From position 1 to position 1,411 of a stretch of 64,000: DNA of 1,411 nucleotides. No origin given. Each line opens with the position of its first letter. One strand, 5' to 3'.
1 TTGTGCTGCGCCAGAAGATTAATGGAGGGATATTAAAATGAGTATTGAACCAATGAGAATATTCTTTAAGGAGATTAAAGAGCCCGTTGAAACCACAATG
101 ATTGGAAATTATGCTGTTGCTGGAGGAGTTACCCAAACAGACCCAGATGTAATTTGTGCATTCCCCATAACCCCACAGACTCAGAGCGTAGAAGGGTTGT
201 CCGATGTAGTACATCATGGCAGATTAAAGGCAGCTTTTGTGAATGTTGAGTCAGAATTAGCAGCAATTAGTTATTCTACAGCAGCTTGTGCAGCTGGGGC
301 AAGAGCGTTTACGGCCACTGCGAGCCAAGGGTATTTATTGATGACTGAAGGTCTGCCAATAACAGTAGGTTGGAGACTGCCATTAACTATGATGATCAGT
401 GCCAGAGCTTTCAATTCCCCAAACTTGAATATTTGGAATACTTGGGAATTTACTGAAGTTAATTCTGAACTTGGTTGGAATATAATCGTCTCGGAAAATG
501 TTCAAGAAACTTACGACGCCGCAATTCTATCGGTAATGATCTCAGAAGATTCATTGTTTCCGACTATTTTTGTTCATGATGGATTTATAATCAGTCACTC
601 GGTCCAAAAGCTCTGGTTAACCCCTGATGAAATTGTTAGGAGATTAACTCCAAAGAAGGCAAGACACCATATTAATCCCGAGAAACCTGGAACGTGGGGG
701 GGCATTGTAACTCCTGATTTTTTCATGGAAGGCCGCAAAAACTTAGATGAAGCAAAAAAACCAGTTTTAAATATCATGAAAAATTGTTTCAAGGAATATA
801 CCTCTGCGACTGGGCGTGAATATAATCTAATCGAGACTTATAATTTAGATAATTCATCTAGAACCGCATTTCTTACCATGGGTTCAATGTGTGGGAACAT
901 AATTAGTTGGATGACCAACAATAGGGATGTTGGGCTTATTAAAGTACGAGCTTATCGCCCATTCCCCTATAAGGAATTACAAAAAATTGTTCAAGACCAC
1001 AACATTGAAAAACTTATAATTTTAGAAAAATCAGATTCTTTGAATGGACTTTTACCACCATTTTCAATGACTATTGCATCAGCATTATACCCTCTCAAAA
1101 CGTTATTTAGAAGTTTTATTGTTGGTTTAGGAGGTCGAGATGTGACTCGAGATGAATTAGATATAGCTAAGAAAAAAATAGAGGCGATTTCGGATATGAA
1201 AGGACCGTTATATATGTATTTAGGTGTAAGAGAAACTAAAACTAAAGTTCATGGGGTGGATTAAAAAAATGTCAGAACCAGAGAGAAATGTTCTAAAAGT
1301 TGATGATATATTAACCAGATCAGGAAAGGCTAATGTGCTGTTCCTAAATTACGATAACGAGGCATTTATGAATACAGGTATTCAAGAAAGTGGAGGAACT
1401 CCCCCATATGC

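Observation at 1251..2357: Circularly permuted TPP-binding beta subunit of a 2-oxoacid:ferredoxin oxidoreductase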

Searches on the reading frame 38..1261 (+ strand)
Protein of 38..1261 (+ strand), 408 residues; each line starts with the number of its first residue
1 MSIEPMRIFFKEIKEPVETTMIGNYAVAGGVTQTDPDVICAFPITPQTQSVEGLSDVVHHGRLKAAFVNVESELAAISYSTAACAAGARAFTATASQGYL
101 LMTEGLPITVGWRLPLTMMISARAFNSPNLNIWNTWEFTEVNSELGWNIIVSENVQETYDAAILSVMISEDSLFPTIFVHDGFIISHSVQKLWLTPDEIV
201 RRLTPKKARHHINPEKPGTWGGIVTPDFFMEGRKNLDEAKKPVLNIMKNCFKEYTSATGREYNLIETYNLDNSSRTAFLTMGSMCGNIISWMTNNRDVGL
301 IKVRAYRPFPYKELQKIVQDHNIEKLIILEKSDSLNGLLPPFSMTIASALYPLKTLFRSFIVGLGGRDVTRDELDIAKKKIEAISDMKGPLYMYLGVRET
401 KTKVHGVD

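Call 3: search_protein_families(library=pfam, proteins=[window:38-1261:+], max_evalue=1)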
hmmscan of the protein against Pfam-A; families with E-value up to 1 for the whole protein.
window:38-1261:+ (408 aa): 2 families
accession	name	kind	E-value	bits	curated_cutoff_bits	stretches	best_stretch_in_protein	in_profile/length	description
PF01855.24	POR_N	-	9e-53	179.8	27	1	30-249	2-228/231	Pyruvate flavodoxin/ferredoxin oxidoreductase, thiamine diP-bdg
PF17147.9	PFOR_II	-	1.5e-12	48.2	27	1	277-373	4-101/102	Pyruvate:ferredoxin oxidoreductase core domain II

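Call 4: search_protein_families(library=ncbifam, proteins=[window:38-1261:+], max_evalue=1)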
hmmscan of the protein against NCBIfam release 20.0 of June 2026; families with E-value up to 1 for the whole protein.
window:38-1261:+ (408 aa): 13 families
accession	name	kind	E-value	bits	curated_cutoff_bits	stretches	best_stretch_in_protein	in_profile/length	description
NF040682.1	PorA_Arch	equivalog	2.3e-87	293.5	550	1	19-384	4-374/387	pyruvate synthase subunit PorA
NF006233.0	PRK08367.1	equivalog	1.2e-70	238.4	625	1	16-377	2-368/394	pyruvate ferredoxin oxidoreductase subunit alpha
NF007201.0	PRK09622.1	equivalog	2.9e-59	201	590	1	23-383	15-380/405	2-oxoacid:ferredoxin oxidoreductase subunit alpha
NF006232.0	PRK08366.1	equivalog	5.2e-57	193.2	646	1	16-378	5-372/394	2-ketoisovalerate ferredoxin oxidoreductase subunit alpha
NF045764.1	PhenlGlyoxDHPadG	equivalog_domain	1.5e-50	171.8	700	1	23-380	7-378/398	NADH-dependent phenylglyoxylate dehydrogenase subunit alpha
NF045791.1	OxalOxredalpha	equivalog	1.9e-38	132.5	500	1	21-384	7-378/395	oxalate oxidoreductase subunit alpha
TIGR02176.1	pyruv_ox_red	equivalog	1.4e-36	125.8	911.35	1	20-355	3-349/1167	pyruvate:ferredoxin (flavodoxin) oxidoreductase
NF005507.0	PRK07119.1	subfamily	4.9e-19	68.4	399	1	20-331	6-306/352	3-methyl-2-oxobutanoate dehydrogenase subunit VorB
TIGR03710.1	OAFO_sf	subfamily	2.2e-18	66.2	482.75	1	15-123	190-296/561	2-oxoacid:acceptor oxidoreductase subunit alpha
NF006412.0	PRK08659.1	equivalog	1.4e-15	57.4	411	1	19-328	6-331/378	2-oxoacid:acceptor oxidoreductase subunit alpha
NF041170.1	Oxoac_fdxalpha_Archa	equivalog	1.5e-12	46.7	800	2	40-111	257-337/636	2-oxoacid:ferredoxin oxidoreductase subunit alpha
NF007206.0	PRK09627.1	equivalog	4e-08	32.6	579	1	22-128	7-111/375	2-oxoglutarate synthase subunit alpha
TIGR03336.1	IOR_alpha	equivalog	5.9e-06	24.9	650.9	1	19-94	3-76/595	indolepyruvate ferredoxin oxidoreductase subunit alpha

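Call 46: search_solved_structures(query=window:38-1261:+, max_evalue=0.00001, show_alignments=2)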
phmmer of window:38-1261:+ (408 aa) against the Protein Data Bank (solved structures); distinct sequences matched with E-value up to 0.00001: 7.
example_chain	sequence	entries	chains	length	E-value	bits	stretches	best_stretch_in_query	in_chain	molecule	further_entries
9bt4_B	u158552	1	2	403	8.4e-52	179.4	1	21-370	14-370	Pyruvate:Ferredoxin Oxidoreductase, subunit alpha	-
5c4i_A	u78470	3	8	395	3e-31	111.7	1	22-384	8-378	Oxalate oxidoreductase subunit alpha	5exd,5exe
6cin_A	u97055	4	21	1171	2.9e-28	101.9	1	20-346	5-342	PYRUVATE-FERREDOXIN OXIDOREDUCTASE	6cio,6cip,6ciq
7plm_A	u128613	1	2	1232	6.4e-28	100.7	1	22-312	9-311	Pyruvate:ferredoxin oxidoreductase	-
1b0p_A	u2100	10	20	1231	6.6e-28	100.7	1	22-312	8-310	PROTEIN (PYRUVATE-FERREDOXIN OXIDOREDUCTASE) | Pyruvate-Ferredoxin Oxidoreductase | PYRUVATE FERREDOXIN OXIDOREDUCTASE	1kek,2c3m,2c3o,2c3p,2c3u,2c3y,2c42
1yd7_A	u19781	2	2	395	1.4e-09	40.3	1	26-234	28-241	2-keto acid:ferredoxin oxidoreductase subunit alpha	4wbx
5b48_A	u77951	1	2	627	2.4e-08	36.3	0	22-109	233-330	2-oxoacid--ferredoxin oxidoreductase alpha subunit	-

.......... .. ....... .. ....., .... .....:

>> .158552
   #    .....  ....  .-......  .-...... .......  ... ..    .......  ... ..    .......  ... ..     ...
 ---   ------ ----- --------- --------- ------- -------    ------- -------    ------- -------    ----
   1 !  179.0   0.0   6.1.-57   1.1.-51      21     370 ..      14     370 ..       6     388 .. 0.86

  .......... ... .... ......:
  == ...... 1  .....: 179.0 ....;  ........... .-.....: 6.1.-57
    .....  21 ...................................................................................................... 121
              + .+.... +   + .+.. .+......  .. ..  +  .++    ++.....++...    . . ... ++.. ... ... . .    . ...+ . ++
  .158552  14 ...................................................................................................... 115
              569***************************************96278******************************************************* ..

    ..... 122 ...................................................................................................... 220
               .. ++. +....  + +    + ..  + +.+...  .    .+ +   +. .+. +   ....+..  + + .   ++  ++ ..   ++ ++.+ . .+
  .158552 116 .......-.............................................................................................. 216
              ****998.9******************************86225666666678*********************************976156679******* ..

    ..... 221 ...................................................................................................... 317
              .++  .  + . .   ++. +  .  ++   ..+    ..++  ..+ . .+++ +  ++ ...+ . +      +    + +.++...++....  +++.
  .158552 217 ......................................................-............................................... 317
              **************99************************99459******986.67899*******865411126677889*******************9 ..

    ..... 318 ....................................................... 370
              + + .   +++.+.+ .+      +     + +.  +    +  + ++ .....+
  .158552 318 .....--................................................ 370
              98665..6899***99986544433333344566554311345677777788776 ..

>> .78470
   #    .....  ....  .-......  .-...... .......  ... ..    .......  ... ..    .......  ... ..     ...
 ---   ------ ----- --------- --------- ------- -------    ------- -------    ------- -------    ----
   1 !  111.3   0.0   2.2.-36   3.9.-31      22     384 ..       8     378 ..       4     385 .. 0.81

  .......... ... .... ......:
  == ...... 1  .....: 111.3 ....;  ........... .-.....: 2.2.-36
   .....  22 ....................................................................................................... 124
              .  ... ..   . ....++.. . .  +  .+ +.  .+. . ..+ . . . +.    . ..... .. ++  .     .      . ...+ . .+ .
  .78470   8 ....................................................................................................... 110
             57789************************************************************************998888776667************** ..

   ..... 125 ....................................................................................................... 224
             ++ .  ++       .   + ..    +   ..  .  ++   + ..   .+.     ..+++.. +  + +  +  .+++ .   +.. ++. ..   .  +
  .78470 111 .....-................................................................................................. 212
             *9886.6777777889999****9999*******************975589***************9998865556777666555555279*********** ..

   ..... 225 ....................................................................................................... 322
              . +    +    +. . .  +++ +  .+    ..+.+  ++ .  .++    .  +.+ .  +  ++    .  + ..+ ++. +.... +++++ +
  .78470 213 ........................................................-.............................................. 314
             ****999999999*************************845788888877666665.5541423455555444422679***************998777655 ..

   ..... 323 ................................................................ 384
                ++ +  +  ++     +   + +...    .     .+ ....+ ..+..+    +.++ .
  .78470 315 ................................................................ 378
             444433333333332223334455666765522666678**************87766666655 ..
